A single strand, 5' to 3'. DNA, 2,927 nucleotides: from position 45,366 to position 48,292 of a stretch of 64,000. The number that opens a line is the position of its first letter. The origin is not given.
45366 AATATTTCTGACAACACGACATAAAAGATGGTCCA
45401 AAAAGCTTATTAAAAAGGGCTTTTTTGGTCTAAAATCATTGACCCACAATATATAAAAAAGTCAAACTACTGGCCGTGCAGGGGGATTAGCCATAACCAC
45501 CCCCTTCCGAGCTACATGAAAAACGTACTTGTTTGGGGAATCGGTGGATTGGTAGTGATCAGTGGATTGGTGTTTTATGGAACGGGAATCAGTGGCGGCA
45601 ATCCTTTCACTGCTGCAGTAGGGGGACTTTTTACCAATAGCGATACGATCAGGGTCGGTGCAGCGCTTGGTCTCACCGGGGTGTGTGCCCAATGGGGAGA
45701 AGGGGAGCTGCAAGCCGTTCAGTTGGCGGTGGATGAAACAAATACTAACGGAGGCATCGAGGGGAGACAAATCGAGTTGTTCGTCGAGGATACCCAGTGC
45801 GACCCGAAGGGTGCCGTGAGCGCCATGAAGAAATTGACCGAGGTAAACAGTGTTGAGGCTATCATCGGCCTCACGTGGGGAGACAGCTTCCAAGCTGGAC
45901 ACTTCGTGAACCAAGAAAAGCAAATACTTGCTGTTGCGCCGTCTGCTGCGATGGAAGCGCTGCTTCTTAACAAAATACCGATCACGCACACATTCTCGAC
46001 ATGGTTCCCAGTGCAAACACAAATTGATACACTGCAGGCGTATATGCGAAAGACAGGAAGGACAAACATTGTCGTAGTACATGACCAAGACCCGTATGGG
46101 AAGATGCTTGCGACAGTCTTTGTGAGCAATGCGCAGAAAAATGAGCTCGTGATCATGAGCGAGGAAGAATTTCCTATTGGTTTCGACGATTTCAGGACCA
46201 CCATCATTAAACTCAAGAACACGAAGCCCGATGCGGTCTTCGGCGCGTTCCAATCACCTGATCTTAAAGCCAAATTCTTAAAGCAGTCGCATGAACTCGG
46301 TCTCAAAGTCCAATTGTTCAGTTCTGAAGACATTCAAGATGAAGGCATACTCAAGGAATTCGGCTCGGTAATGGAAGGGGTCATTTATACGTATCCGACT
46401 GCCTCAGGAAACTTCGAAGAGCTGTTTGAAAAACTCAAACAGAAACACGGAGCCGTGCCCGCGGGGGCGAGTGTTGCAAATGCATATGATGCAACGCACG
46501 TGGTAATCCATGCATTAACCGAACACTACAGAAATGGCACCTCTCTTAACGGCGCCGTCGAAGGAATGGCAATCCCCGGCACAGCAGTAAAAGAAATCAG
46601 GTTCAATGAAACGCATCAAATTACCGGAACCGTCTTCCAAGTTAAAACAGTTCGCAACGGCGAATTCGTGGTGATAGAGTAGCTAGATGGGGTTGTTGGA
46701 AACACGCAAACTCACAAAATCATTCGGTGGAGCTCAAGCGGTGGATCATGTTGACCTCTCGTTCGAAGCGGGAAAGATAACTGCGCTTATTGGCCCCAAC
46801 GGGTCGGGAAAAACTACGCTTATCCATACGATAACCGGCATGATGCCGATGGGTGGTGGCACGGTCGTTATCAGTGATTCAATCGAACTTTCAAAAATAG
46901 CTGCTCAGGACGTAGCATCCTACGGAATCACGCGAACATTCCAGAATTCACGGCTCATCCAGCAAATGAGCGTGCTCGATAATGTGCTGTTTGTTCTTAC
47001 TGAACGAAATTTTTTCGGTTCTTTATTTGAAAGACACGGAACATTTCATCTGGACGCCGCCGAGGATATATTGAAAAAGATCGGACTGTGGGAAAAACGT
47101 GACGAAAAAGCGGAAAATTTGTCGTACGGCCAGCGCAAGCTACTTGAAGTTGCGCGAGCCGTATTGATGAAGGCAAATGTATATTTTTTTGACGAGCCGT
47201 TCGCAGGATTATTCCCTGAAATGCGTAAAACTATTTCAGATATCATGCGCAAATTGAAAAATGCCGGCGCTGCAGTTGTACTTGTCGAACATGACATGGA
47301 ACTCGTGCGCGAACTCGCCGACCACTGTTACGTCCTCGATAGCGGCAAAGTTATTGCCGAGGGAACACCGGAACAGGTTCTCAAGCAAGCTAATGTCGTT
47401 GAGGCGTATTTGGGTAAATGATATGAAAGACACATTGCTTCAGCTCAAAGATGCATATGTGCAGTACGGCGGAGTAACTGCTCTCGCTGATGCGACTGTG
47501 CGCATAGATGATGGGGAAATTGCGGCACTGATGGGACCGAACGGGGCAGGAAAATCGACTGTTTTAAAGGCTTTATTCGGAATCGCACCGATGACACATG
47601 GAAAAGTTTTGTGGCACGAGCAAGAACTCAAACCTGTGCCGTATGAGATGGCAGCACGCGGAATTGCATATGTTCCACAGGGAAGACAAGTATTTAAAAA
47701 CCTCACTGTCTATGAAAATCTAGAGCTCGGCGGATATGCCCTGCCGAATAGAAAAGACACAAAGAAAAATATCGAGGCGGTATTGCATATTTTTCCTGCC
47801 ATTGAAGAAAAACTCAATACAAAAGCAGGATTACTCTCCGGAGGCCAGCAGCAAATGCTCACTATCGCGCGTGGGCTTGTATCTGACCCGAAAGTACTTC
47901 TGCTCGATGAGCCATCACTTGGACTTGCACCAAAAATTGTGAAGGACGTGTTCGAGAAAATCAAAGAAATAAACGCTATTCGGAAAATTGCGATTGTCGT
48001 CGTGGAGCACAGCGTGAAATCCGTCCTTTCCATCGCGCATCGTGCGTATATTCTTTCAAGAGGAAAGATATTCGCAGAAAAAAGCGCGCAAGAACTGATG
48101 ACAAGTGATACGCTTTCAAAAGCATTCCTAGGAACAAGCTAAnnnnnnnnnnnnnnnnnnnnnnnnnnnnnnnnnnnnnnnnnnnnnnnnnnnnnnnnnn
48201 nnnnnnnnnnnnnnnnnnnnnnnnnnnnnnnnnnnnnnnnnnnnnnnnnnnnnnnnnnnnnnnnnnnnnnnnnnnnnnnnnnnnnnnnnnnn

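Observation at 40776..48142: Liv-type amino-acid ABC transporter with two substrate-binding proteins, each paired with a TrmB-family regulator and palindromic operator candidates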

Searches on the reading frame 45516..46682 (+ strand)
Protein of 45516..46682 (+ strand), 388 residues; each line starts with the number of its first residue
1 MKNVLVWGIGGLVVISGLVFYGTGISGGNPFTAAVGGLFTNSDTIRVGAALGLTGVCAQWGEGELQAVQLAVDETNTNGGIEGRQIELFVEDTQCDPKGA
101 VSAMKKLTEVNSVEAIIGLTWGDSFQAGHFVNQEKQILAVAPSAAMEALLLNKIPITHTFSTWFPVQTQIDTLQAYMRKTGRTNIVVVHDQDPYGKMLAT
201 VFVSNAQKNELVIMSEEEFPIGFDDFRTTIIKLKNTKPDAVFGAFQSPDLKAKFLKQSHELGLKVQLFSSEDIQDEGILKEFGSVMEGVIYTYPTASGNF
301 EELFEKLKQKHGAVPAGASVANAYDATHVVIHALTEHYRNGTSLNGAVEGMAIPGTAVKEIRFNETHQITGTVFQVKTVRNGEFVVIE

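Call 4: search_protein_families(library=pfam, proteins=[window:45516-46682:+], max_evalue=0.01)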
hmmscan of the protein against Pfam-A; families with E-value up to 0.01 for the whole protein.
window:45516-46682:+ (388 aa): 3 families
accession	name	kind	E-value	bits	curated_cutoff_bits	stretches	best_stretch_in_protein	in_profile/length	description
PF13458.12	Peripla_BP_6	-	1.1e-43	150.6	31.7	1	44-382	1-342/343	Periplasmic binding protein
PF01094.35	ANF_receptor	-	1.9e-22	80.2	25.4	1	65-359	3-317/353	Receptor family ligand binding region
PF13433.12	Peripla_BP_5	-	2e-15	57.2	27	1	45-264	1-214/363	Periplasmic binding protein domain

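Call 5: search_protein_families(library=ncbifam, proteins=[window:45516-46682:+], max_evalue=0.01)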
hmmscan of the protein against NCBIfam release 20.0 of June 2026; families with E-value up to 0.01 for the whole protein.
window:45516-46682:+ (388 aa): 3 families
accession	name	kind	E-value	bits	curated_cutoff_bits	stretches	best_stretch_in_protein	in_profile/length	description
NF011933.0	PRK15404.1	subfamily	2.7e-33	115.6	477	1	40-376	22-357/370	high-affinity branched-chain amino acid ABC transporter substrate-binding protein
TIGR03669.1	urea_ABC_arch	equivalog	1.7e-16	60.2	494.8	1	54-272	10-222/375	urea ABC transporter substrate-binding protein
TIGR03407.1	urea_ABC_UrtA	exception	1.3e-13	50.6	492.75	1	45-266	1-219/361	urea ABC transporter substrate-binding protein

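Call 56: search_solved_structures(query=window:45516-46682:+, max_evalue=1e-8)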
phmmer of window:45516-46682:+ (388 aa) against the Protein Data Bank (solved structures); distinct sequences matched with E-value up to 1e-8: 22.
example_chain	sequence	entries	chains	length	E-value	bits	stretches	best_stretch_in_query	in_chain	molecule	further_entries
1z15_A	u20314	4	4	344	7.8e-23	84.5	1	45-326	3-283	Leu/Ile/Val-binding protein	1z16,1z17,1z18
2liv_A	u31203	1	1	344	1.1e-22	84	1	45-326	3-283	LEUCINE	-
1usg_A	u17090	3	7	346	9.5e-22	80.9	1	43-296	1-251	LEUCINE-SPECIFIC BINDING PROTEIN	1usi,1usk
2lbp_A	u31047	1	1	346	2e-21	79.8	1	43-296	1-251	LEUCINE-BINDING PROTEIN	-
8z0g_A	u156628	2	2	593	3.4e-20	75.8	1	54-325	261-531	Leu/Ile/Val-binding protein,Leu/Ile/Val-binding protein,mNeonGreen | NeIle,Leu/Ile/Val-binding protein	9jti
4n0q_A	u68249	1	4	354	7.3e-19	71.4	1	45-385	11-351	Leu/Ile/Val-binding protein homolog 3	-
4zpj_A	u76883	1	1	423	5.2e-18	68.6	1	33-357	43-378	Extracellular ligand-binding receptor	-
4gnr_A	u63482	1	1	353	3.6e-16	62.5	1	43-383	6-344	ABC transporter substrate-binding protein-branched chain amino acid transport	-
3ipc_A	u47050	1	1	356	1.7e-15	60.4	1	45-328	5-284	ABC transporter, substrate binding protein (Amino acid)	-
3ip5_A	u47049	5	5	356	1.8e-15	60.2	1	45-328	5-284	ABC transporter, substrate binding protein (Amino acid)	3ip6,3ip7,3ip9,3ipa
4q6w_A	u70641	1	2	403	7.6e-13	51.6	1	36-293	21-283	Putative leu/ile/val-binding protein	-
4mpt_A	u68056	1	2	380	2.4e-12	50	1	42-293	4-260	Putative leu/ile/val-binding protein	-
4ey3_A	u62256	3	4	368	2.9e-12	49.7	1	42-354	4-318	Twin-arginine translocation pathway signal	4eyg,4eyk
8tg1_A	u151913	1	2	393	3e-12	49.6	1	42-313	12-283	Extracellular ligand-binding receptor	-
4nqr_A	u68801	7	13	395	6.2e-12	48.6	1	40-307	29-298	Amino acid/amide ABC transporter substrate-binding protein, HAAT family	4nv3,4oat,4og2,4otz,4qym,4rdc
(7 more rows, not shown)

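Call 57: search_solved_structures(query=window:45516-46682:+, max_evalue=1e-20, show_alignments=1)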
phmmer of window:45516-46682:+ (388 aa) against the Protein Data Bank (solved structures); distinct sequences matched with E-value up to 1e-20: 4.
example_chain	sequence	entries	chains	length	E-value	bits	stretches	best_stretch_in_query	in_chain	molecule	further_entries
1z15_A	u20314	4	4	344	7.8e-23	84.5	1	45-326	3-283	Leu/Ile/Val-binding protein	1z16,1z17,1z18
2liv_A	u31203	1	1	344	1.1e-22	84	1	45-326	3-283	LEUCINE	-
1usg_A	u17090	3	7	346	9.5e-22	80.9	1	43-296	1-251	LEUCINE-SPECIFIC BINDING PROTEIN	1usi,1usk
2lbp_A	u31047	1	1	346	2e-21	79.8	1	43-296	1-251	LEUCINE-BINDING PROTEIN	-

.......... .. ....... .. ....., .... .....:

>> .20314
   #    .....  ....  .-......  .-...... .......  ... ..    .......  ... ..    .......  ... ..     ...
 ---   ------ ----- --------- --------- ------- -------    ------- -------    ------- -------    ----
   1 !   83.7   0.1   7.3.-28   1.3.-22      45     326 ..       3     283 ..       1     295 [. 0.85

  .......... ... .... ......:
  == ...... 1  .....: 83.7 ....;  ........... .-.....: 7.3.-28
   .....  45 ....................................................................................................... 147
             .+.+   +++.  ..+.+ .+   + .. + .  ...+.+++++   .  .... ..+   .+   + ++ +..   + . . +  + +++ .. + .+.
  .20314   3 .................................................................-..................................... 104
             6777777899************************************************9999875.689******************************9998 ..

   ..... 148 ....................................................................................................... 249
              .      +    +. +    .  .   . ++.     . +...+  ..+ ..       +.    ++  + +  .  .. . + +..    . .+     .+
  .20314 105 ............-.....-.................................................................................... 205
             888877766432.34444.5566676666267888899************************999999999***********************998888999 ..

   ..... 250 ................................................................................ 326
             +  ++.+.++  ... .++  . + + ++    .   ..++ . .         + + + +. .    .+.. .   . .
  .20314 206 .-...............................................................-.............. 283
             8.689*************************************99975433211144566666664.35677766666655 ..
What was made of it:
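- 45516..46682 (+): SBP2: divergent Peripla_BP_6 binding protein, 27% identical to SBP1. Only Y150 and E226 of the LivJ ligand contacts are kept (call 57).
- On LivJ-type alpha-amino-acid binding protein: SBP2 has G, A, Y, Q, E, so only two are kept (call 57).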

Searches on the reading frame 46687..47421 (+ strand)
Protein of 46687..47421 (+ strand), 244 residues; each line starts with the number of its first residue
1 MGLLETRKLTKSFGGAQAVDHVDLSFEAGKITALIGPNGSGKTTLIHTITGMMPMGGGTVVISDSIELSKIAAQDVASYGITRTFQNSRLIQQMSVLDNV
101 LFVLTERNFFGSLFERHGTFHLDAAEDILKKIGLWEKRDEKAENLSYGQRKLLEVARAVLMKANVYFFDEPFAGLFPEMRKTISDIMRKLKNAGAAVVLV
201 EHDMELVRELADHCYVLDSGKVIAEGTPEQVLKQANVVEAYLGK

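Call 4: search_protein_families(library=pfam, proteins=[window:46687-47421:+], max_evalue=0.01)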
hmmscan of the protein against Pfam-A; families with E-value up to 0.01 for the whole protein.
window:46687-47421:+ (244 aa): 12 families
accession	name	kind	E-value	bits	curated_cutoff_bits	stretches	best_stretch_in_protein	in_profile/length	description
PF00005.33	ABC_tran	-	3.2e-27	96.2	25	1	20-173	2-137/137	ABC transporter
PF13304.12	AAA_21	-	1.1e-13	52.4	27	2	139-207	232-303/304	AAA domain, putative AbiEii toxin, Type IV TA system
PF12399.14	BCA_ABC_TP_C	-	9.4e-08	31.9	25.5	1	221-244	1-24/27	Branched-chain amino acid ATP-binding cassette transporter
PF13175.12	AAA_15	-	9.5e-07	29.2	32.1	1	21-49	18-43/374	AAA ATPase domain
PF02463.25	SMC_N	-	9.7e-07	28.9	40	1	21-209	17-204/220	RecF/RecN/SMC N terminal domain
PF13476.12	AAA_23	-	1.5e-05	26.2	27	1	20-53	11-43/201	AAA domain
PF13671.12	AAA_33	-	7e-05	23.6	27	1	33-80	3-46/143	AAA domain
PF13555.12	AAA_29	-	0.00013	22.1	27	1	22-50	15-43/61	P-loop containing region of AAA domain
PF13604.12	AAA_30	-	0.00098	19.3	27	1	30-76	19-62/191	AAA domain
PF02254.24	TrkA_N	-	0.0031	18.3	23.8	1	186-240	13-63/116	TrkA-N domain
PF13479.12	AAA_24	-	0.005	17.1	27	0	32-49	5-22/195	AAA domain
PF00004.35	AAA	-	0.0051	17.7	21.2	0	34-76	3-34/131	ATPase family associated with various cellular activities (AAA)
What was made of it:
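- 46687..47421 (+): livG-type ATPase. PF00005 plus BCA_ABC_TP_C (call 4)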

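Call 5: search_protein_families(library=ncbifam, proteins=[window:46687-47421:+], max_evalue=0.01)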
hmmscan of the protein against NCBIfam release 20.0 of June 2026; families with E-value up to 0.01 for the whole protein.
window:46687-47421:+ (244 aa): 200 families (the best 25 are shown)
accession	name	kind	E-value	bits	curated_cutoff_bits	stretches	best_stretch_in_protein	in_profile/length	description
TIGR03411.1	urea_trans_UrtD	equivalog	1.7e-59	201.4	304.1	1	3-244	2-242/242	urea ABC transporter ATP-binding protein UrtD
NF008449.1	PRK11300.1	equivalog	2.3e-57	194.1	362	1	3-243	5-253/255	high-affinity branched-chain amino acid ABC transporter ATP-binding protein LivG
TIGR04406.1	LPS_export_lptB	equivalog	7.4e-46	156.4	240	1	4-244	2-235/239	LPS export ABC transporter ATP-binding protein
TIGR01188.1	drrA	subfamily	3.9e-42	144.6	312.45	1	11-232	1-212/302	daunorubicin resistance ABC transporter, ATP-binding protein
NF041861.1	YtfR_transport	equivalog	1.4e-39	135.9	850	1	3-244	1-236/492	galactofuranose ABC transporter, ATP-binding protein YtfR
TIGR02315.1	ABC_phnC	equivalog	2.6e-39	135.1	266.1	1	4-234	2-236/243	phosphonate ABC transporter ATP-binding protein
NF008144.0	PRK10895.1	equivalog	1e-38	133.2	381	1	1-243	1-236/241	LPS export ABC transporter ATP-binding protein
NF010069.0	PRK13549.1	equivalog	1.4e-37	129.4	699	1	3-243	5-241/513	xylose ABC transporter ATP-binding protein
TIGR03864.1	PQQ_ABC_ATP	hypoth_equivalog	2.7e-37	128.5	302.25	1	4-238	2-226/236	ABC transporter, ATP-binding subunit, PQQ-dependent alcohol dehydrogenase system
TIGR03410.1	urea_trans_UrtE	equivalog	4.5e-37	127.7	285.8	1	4-236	1-223/230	urea ABC transporter ATP-binding subunit UrtE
TIGR00968.1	3a0106s01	subfamily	6.3e-37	127.3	342.75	1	7-235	4-222/237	sulfate ABC transporter ATP-binding protein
NF007027.0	PRK09493.1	equivalog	9.2e-37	126.7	379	1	4-235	2-227/240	glutamine ABC transporter ATP-binding protein GlnQ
NF040905.2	GguA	equivalog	6.4e-35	120.5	810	1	3-239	1-235/500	multiple monosaccharide ABC transporter ATP-binding protein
NF007253.0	PRK09700.1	equivalog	8.2e-35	120.3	772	1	4-238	6-238/510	D-allose ABC transporter ATP-binding protein AlsA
NF008442.0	PRK11288.1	equivalog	1.3e-34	119.4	689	1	3-243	7-242/504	L-arabinose ABC transporter ATP-binding protein AraG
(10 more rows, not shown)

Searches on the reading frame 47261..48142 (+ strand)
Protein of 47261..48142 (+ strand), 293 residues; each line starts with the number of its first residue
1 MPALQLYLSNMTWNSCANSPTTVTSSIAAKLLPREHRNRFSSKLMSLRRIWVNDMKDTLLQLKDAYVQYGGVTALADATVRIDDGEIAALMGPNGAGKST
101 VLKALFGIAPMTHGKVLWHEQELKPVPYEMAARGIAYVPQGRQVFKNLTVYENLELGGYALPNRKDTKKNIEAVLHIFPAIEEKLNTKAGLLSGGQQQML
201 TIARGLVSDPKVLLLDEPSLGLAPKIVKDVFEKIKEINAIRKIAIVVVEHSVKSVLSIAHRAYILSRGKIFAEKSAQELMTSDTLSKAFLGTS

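Call 4: search_protein_families(library=pfam, proteins=[window:47261-48142:+], max_evalue=0.01)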
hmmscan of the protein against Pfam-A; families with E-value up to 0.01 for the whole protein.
window:47261-48142:+ (293 aa): 9 families
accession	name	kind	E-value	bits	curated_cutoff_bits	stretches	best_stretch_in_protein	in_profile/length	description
PF00005.33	ABC_tran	-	5.9e-32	111.6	25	1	76-219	2-136/137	ABC transporter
PF13304.12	AAA_21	-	2.7e-11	44.5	27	2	87-108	1-22/304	AAA domain, putative AbiEii toxin, Type IV TA system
PF02463.25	SMC_N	-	0.00019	21.4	40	1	85-108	24-48/220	RecF/RecN/SMC N terminal domain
PF13401.12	AAA_22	-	0.00025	21.8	27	1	85-239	5-109/130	AAA domain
PF13555.12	AAA_29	-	0.00043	20.4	27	1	78-105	15-42/61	P-loop containing region of AAA domain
PF13514.12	AAA_27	-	0.0012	18.9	22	1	77-123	16-68/206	AAA domain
PF13476.12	AAA_23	-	0.0036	18.4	27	0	86-105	20-39/201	AAA domain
PF13191.12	AAA_16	-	0.0036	18.3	32.6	1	74-134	11-72/167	AAA ATPase domain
PF13175.12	AAA_15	-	0.0039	17.3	32.1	0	75-105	14-43/374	AAA ATPase domain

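Call 5: search_protein_families(library=ncbifam, proteins=[window:47261-48142:+], max_evalue=0.01)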
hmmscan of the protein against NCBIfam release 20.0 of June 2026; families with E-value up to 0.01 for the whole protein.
window:47261-48142:+ (293 aa): 192 families (the best 25 are shown)
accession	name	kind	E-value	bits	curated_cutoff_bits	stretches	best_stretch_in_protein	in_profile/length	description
TIGR03410.1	urea_trans_UrtE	equivalog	9.6e-66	221.5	285.8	1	60-282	1-222/230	urea ABC transporter ATP-binding subunit UrtE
NF008626.0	PRK11614.1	equivalog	4.9e-55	186.6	441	1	55-291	1-236/237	high-affinity branched-chain amino acid ABC transporter ATP-binding protein LivF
TIGR04406.1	LPS_export_lptB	equivalog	2.5e-46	157.9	240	1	61-292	3-235/239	LPS export ABC transporter ATP-binding protein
TIGR03411.1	urea_trans_UrtD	equivalog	5e-41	140.9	304.1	1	59-291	2-241/242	urea ABC transporter ATP-binding protein UrtD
NF011967.0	PRK15439.1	equivalog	5.7e-39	133.9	586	1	56-285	8-233/510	autoinducer 2 ABC transporter ATP-binding protein LsrA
NF008449.1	PRK11300.1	equivalog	8.3e-39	133.4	362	2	181-292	143-254/255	high-affinity branched-chain amino acid ABC transporter ATP-binding protein LivG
TIGR01188.1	drrA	subfamily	2e-38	132.4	312.45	1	68-280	2-212/302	daunorubicin resistance ABC transporter, ATP-binding protein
NF008144.0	PRK10895.1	equivalog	8.1e-36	123.7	381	1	64-292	8-237/241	LPS export ABC transporter ATP-binding protein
TIGR00968.1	3a0106s01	subfamily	1.9e-35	122.5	342.75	1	62-283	3-222/237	sulfate ABC transporter ATP-binding protein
NF040933.2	ABC_arch_GlcV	equivalog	9.1e-35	120.2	450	1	71-281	18-231/357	glucose ABC transporter ATP-binding protein GlcV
TIGR00972.1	3a0107s01c2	equivalog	4.1e-34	118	343.2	1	60-282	2-233/248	phosphate ABC transporter ATP-binding protein PstB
NF010068.0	PRK13548.1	equivalog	5.3e-34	117.5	261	1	57-289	3-240/261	heme ABC transporter ATP-binding protein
NF043075.1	MMSYN1_0197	equivalog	5.8e-34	117.6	550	1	59-279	2-220/341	spermidine/putrescine ABC transporter ATP-binding protein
TIGR03265.1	PhnT2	equivalog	9.2e-34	117.2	457.7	1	59-280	4-223/353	putative 2-aminoethylphosphonate ABC transporter ATP-binding protein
NF006987.0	PRK09452.1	equivalog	9.3e-34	116.7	482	1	54-279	12-235/378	spermidine/putrescine ABC transporter ATP-binding protein PotA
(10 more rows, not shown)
